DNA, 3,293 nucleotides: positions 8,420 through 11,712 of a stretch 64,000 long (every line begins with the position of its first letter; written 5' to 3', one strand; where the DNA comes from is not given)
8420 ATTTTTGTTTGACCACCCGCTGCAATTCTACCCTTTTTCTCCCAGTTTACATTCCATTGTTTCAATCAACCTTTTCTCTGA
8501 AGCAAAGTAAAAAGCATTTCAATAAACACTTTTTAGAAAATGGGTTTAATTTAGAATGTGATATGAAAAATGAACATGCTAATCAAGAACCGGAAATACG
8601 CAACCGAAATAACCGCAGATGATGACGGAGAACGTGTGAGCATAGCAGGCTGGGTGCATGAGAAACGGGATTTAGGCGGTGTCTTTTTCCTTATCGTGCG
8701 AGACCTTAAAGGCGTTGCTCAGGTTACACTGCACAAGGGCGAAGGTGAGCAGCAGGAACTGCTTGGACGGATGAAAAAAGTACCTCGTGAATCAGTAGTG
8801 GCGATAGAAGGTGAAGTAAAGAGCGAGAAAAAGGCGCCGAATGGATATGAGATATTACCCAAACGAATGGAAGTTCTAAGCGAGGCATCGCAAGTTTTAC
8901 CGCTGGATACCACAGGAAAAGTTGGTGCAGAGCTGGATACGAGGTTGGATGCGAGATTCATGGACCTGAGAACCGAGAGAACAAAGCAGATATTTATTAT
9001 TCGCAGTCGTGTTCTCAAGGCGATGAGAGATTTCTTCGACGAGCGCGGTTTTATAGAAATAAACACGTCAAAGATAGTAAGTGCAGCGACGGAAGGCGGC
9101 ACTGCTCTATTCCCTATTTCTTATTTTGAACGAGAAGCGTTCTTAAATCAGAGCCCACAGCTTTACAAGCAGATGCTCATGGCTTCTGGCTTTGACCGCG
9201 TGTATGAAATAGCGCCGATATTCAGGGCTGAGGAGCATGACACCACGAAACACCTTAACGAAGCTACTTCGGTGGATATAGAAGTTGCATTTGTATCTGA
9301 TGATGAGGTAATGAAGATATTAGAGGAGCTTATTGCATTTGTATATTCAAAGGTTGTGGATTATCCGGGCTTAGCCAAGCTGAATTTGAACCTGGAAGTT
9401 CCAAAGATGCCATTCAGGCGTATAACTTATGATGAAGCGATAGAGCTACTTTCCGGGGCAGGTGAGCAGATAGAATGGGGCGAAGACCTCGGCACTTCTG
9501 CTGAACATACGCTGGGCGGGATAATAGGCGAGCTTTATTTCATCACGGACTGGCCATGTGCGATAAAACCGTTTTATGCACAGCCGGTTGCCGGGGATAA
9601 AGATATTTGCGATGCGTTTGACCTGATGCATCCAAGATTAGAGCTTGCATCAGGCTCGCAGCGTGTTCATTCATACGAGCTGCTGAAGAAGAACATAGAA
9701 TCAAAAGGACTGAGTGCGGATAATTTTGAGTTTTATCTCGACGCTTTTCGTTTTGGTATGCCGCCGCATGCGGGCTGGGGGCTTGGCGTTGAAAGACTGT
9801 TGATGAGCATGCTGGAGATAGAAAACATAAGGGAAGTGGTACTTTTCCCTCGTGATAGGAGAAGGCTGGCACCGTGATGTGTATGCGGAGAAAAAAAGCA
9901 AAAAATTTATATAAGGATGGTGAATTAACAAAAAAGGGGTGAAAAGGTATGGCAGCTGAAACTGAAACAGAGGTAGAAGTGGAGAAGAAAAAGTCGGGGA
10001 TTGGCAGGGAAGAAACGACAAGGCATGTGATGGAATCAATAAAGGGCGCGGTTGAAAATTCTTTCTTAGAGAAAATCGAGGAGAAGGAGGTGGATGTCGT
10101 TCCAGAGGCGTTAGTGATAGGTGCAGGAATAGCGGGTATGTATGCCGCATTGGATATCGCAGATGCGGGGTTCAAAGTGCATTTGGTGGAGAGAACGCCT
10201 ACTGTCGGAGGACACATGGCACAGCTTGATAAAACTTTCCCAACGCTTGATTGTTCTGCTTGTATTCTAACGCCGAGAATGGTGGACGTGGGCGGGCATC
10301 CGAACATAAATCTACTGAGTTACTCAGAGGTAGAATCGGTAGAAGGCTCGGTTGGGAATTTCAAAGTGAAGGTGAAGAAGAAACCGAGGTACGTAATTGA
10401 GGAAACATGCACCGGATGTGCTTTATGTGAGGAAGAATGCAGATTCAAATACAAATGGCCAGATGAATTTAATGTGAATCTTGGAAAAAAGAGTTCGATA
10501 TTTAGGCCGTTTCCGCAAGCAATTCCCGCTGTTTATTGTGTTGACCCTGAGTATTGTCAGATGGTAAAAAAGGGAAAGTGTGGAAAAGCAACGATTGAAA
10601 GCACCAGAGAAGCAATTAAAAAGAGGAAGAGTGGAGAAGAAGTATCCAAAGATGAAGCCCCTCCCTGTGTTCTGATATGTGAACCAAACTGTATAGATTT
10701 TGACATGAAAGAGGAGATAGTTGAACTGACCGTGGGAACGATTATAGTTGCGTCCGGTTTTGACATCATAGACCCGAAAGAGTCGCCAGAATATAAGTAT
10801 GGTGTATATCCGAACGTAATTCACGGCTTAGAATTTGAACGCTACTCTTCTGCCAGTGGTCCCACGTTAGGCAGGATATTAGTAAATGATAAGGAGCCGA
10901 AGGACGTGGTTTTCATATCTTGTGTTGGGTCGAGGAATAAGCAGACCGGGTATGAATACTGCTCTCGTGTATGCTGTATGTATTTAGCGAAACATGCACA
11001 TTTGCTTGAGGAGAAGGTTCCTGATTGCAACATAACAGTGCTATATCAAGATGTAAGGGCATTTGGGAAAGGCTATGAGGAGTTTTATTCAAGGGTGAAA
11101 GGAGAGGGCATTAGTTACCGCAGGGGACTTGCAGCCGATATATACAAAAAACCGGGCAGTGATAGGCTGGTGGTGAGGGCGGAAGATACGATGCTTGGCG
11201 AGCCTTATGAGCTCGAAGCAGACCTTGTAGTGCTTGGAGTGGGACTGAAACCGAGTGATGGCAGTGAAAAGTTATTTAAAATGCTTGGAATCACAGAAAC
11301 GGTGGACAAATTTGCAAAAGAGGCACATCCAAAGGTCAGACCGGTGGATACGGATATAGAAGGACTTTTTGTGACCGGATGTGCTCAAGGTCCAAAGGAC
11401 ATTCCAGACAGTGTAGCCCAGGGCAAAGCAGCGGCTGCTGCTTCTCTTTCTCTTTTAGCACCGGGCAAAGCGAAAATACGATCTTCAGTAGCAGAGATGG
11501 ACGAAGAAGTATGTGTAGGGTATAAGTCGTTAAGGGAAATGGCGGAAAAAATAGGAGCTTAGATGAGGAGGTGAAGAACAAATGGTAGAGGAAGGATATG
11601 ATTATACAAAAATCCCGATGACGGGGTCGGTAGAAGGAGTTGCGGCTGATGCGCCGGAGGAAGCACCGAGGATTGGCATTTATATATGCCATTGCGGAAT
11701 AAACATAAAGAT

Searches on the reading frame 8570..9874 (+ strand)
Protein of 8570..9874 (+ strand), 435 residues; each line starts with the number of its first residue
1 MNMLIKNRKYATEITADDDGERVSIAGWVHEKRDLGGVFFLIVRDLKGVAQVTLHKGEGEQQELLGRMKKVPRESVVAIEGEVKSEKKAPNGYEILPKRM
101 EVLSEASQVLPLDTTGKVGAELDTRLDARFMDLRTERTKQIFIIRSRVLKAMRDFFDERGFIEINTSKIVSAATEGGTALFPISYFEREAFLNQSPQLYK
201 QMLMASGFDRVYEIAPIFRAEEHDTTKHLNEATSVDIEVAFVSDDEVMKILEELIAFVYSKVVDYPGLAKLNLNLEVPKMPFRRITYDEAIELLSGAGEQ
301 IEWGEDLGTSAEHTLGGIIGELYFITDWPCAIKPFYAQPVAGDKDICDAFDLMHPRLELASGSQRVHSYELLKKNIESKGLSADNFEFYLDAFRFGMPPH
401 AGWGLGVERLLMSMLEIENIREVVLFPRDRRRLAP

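Call 46: find_related_loci(query=window:8570-9874:+, collection=metagenome_contigs, flank=6000)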
Query window:8570-9874:+ (435 aa) in metagenome_contigs; peptide patterns used: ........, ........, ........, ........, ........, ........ (x = any residue, [..] = any of these).
600 stretches matched a pattern (row limit reached: there are more); 558 encode a relative of the query (tblastn E <= 1e-3); the best 80 are kept; 80 distinct loci.
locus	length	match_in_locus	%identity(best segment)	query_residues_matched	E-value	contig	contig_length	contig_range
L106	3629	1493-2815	87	1-435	0e+0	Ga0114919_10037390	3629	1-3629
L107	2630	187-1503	87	1-435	0e+0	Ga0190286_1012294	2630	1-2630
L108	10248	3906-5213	84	1-435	0e+0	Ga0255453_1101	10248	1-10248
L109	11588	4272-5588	83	1-435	0e+0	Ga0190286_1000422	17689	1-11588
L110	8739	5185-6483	83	1-435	0e+0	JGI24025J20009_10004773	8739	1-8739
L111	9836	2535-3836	82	1-435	0e+0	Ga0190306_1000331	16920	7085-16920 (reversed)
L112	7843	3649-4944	84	2-435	0e+0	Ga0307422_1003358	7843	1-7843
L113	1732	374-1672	82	1-435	0e+0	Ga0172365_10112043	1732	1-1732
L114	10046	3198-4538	78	8-435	0e+0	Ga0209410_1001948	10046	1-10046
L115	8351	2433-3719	82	5-435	0e+0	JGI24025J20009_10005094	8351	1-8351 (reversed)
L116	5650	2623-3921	79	1-435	0e+0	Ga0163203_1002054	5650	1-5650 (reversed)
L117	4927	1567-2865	79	1-435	0e+0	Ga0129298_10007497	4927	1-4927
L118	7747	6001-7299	75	1-435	0e+0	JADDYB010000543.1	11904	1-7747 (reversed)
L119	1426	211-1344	86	55-435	0e+0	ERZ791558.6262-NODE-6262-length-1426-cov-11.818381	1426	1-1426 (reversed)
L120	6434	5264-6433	83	1-392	0e+0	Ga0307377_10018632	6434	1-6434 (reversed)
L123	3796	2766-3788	80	1-342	0e+0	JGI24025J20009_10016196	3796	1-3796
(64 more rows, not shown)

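Call 49: search_protein_families(library=pfam, proteins=[L123:598-2304:-, L110:2590-3432:-, L110:2202-2675:-, L110:3808-4239:-, L116:1649-2515:-, L120:3952-4758:-, L108:1901-2536:+, L108:2542-3138:+, L108:3122-3901:+, L112:2626-3519:-], max_evalue=0.01)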
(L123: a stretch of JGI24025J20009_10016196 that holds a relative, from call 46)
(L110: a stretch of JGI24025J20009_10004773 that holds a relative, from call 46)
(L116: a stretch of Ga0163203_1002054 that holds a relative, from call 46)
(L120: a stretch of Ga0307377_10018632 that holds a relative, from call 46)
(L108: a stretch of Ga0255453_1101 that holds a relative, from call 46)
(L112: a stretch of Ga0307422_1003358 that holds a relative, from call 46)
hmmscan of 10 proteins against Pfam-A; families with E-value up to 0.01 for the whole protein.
L123:598-2304:- (568 aa): 2 families
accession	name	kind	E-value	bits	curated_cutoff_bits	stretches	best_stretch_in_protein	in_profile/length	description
PF03235.19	GmrSD_N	-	3.4e-32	112.6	33.2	1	8-249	1-196/199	GmrSD restriction endonuclease, N-terminal domain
PF07510.16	GmrSD_C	-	6.4e-06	26.5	23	1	448-521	26-100/138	GmrSD restriction endonucleases, C-terminal domain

L110:2590-3432:- (280 aa): 3 families
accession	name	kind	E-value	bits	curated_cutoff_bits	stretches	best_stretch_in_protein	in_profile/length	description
PF04471.18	Mrr_cat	-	8.5e-31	106.9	21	1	167-274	4-114/115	Restriction endonuclease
PF22722.2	NA-iREase1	-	1.6e-08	34.9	27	1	172-260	1-90/106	NACHT-associated inactive Restriction Endonuclease 1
PF13156.12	Mrr_cat_2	-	3e-08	34.1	22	1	192-274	26-113/127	Restriction endonuclease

L110:2202-2675:- (157 aa): 0 families

L110:3808-4239:- (143 aa): 1 family
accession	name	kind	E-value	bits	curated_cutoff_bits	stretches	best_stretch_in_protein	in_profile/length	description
PF13453.11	Zn_ribbon_TFIIB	-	0.0098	15.7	22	0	18-30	15-27/41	Transcription factor zinc-finger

L116:1649-2515:- (288 aa): 1 family
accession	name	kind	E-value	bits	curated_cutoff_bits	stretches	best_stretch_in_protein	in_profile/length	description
PF05014.21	Nuc_deoxyrib_tr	-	3.7e-05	24.3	28.8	1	197-261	45-111/117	Nucleoside 2-deoxyribosyltransferase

L120:3952-4758:- (268 aa): 0 families

L108:1901-2536:+ (211 aa): 0 families

L108:2542-3138:+ (198 aa): 0 families

L108:3122-3901:+ (259 aa): 0 families

L112:2626-3519:- (297 aa): 0 families

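Call 50: search_protein_families(library=padloc, proteins=[L123:598-2304:-, L110:2590-3432:-, L110:2202-2675:-, L110:3808-4239:-, L116:1649-2515:-, L120:3952-4758:-, L108:1901-2536:+, L108:2542-3138:+, L108:3122-3901:+, L112:2626-3519:-], max_evalue=0.001)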
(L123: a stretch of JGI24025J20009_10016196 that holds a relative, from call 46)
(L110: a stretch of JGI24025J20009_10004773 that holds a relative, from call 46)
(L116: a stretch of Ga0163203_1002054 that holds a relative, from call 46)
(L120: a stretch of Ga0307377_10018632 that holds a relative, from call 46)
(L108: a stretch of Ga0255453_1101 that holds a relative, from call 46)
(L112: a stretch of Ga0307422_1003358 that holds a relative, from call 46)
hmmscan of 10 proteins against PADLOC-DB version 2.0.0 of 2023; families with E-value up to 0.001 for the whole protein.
L123:598-2304:- (568 aa): 8 families
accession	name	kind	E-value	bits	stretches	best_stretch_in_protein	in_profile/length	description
PDLC04151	HEC-05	-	2.5e-188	625.6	1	1-566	20-592/600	-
PDLC04150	HEC-05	-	1.2e-122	408.7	1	7-566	9-580/583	-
PDLC04152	HEC-05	-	9.1e-82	273.4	1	4-563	5-558/566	-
PDLC04153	HEC-05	-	3.2e-38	129.3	1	6-563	11-604/621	-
PDLC04709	PDC-M55C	-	4e-13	46.8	1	18-399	28-379/554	-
PDLC02792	SspE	-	1.3e-09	35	1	4-106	9-104/771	SspE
PDLC02789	SspE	-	3.1e-07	27.3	1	3-107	4-102/749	SspE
PDLC02790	SspE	-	2.2e-06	24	1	5-107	2-97/776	SspE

L110:2590-3432:- (280 aa): 9 families
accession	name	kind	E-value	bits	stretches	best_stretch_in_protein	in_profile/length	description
PDLC04819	PDC-S02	-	3e-17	60.9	1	152-278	181-309/334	-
PDLC00631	ZorD1|ZorD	-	6.1e-16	55.4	1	167-279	948-1064/1071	"SWI2/SNF2 helicase, Mrr-like nuclease"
PDLC04796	PDC-S02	-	1.2e-15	55.3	1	159-278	235-360/390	-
PDLC03657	mREase_IV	-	1.7e-14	51.9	1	117-262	123-276/317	Type IV methyl-directed restriction enzyme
PDLC04815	PDC-S02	-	1.3e-13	49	1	106-278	150-322/346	-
PDLC04806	PDC-S02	-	9.3e-11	39.6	1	161-274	179-299/324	-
PDLC03663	mREase_IV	-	6e-09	33.1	1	166-259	411-506/544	Type IV methyl-directed restriction enzyme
PDLC00628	ZorD1|ZorD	-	3.3e-08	29.7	1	152-278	1006-1142/1171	"SWI2/SNF2 helicase, Mrr-like nuclease"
PDLC03852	LmuA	-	0.00041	18.4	1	165-238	16-95/336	-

L110:2202-2675:- (157 aa): 0 families

L110:3808-4239:- (143 aa): 0 families

L116:1649-2515:- (288 aa): 1 family
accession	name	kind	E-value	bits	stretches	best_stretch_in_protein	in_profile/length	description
PDLC00733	Effector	-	8.1e-16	55.8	1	173-273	259-362/388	TIR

L120:3952-4758:- (268 aa): 1 family
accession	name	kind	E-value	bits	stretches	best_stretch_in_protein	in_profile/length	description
PDLC02986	bGSDM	-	0.00081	16.9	0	146-211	146-206/257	-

L108:1901-2536:+ (211 aa): 0 families

L108:2542-3138:+ (198 aa): 0 families

L108:3122-3901:+ (259 aa): 0 families

L112:2626-3519:- (297 aa): 0 families

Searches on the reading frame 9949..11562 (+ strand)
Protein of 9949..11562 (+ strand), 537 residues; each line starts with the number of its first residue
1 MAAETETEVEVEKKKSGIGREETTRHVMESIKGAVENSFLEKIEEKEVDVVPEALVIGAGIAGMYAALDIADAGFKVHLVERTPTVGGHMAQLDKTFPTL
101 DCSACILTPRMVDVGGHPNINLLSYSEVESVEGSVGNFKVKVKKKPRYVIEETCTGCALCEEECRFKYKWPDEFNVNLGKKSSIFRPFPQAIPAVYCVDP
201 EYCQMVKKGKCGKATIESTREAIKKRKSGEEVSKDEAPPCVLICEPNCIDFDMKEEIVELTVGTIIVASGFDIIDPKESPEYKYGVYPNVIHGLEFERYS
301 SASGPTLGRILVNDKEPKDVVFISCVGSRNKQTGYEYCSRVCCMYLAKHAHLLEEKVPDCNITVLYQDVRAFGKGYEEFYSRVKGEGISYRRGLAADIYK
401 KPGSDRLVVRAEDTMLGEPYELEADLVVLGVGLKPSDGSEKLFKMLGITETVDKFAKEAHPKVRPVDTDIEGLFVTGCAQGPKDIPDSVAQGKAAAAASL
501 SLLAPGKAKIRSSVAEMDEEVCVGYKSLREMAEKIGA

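Call 83: search_protein_families(library=pfam, proteins=[window:9949-11562:+], max_evalue=0.001)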
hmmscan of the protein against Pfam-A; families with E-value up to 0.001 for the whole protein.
window:9949-11562:+ (537 aa): 9 families
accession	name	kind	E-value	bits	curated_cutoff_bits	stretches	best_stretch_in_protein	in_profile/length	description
PF07992.20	Pyr_redox_2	-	9.3e-10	38.8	26.1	1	55-101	4-39/291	Pyridine nucleotide-disulphide oxidoreductase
PF13450.12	NAD_binding_8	-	4.8e-09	36.8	21.9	1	56-106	1-51/68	NAD(P)-binding Rossmann-like domain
PF00890.30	FAD_binding_2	-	5.8e-08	32.8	20.4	1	54-91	2-39/414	FAD binding domain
PF12831.13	FAD_oxidored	-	2.6e-07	30.8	27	1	55-91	3-39/416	FAD dependent oxidoreductase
PF01266.30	DAO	-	3.8e-05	23.8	27.9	1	54-88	2-36/353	FAD dependent oxidoreductase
PF01134.28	GIDA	-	7.5e-05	22.4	22.1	1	55-93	3-31/391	Glucose inhibited division protein A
PF03486.20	HI0933_like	-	0.00012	22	50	1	54-88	3-37/244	HI0933-like protein Rossmann domain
PF01593.30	Amino_oxidase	-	0.00051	19.9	19.8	0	61-91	1-31/443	Flavin containing amine oxidoreductase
PF01946.23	Thi4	-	0.00096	18.9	26.2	0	36-91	6-58/235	Thi4 family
